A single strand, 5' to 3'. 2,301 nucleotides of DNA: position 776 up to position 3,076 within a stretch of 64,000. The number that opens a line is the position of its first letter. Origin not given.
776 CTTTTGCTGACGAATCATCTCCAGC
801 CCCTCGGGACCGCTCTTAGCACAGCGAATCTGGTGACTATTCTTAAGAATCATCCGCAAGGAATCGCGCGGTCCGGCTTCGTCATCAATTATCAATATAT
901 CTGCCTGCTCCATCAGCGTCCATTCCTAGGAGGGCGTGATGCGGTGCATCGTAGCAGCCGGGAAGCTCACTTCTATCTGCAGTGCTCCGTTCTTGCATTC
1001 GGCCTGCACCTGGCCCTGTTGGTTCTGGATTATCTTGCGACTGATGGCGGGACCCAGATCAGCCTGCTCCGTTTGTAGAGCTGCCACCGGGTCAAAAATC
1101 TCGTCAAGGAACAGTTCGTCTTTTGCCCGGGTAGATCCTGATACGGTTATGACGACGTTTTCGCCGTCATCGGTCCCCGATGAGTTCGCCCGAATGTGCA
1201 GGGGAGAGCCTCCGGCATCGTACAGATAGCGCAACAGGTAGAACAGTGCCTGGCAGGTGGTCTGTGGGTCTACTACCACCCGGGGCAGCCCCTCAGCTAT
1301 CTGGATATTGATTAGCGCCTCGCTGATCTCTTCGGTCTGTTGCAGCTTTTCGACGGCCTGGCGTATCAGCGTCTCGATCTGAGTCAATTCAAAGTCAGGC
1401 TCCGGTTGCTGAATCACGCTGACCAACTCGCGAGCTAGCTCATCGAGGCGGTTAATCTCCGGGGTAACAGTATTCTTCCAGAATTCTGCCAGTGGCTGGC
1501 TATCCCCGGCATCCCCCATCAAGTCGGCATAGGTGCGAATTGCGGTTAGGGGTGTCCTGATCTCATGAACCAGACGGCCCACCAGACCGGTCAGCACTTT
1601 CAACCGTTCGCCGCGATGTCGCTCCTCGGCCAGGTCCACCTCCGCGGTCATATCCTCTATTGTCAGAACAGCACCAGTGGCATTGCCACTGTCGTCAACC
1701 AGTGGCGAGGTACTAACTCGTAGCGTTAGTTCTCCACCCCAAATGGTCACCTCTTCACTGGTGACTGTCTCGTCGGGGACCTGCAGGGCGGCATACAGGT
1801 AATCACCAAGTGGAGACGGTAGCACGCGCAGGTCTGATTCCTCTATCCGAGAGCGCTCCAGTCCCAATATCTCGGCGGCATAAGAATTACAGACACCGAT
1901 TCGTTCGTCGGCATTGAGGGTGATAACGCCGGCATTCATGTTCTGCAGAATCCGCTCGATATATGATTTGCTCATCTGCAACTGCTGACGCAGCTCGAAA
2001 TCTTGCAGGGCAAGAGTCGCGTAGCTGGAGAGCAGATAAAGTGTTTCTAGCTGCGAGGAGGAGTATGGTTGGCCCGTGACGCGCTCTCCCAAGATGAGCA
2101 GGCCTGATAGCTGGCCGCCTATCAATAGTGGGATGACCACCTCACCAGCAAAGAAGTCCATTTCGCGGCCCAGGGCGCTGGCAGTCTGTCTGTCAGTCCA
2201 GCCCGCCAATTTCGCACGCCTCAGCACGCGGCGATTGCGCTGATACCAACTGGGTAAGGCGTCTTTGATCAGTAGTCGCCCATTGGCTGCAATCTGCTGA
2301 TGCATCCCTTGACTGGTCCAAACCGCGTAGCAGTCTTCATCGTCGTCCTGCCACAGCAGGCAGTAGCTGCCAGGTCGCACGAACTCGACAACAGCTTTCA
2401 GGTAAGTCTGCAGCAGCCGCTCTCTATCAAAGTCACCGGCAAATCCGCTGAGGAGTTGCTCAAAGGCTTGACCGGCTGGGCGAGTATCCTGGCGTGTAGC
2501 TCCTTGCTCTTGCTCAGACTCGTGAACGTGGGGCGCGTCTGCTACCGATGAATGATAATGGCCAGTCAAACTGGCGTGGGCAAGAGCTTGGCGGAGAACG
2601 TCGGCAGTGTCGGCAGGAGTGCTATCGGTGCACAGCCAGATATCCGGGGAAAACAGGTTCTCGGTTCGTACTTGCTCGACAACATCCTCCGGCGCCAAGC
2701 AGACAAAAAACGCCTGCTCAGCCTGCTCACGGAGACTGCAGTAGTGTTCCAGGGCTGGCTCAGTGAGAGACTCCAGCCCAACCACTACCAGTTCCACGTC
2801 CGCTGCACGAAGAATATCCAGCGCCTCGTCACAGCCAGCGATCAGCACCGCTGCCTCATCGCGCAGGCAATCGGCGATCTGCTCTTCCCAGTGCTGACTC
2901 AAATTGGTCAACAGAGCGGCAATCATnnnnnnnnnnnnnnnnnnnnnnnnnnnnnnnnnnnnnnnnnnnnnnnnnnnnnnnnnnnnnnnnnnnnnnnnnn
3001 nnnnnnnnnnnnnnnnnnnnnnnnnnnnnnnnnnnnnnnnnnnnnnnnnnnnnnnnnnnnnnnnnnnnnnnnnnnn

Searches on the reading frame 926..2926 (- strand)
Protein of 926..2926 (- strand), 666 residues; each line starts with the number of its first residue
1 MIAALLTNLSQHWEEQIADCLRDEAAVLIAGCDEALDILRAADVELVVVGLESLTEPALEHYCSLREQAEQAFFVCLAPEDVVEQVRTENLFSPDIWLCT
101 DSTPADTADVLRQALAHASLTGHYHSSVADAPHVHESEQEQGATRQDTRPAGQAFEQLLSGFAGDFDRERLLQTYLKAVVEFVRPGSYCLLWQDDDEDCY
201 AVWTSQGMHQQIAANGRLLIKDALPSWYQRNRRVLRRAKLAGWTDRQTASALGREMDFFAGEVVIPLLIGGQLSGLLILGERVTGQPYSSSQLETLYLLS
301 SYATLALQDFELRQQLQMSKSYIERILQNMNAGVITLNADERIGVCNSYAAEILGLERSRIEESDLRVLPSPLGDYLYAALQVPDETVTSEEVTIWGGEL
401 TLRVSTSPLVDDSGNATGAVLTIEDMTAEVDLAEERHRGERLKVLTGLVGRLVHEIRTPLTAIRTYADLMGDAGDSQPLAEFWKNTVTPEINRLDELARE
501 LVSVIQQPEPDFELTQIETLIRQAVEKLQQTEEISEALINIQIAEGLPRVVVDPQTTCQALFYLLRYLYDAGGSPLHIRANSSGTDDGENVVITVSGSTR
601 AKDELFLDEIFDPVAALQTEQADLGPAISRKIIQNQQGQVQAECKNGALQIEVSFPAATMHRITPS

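Call 109: search_protein_families(library=padloc, alignment_id=A6, max_evalue=0.00001)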
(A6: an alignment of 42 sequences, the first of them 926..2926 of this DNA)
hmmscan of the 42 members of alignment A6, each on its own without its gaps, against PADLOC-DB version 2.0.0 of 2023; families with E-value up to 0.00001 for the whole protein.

A. member 1, window:926-2926:- (666 aa): 0 families

B. families by the number of members that match (of 42 scanned): 4 families
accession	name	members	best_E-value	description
PDLC04690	PDC-M51B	1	8.5e-14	-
PDLC02401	Aga_SIR2-PNTD1-PNTD2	1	2e-09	Class I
PDLC02419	Aga_SIR2-PNTD1-PNTD2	1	6.9e-07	Class I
PDLC05061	PDC-S65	1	2.8e-06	-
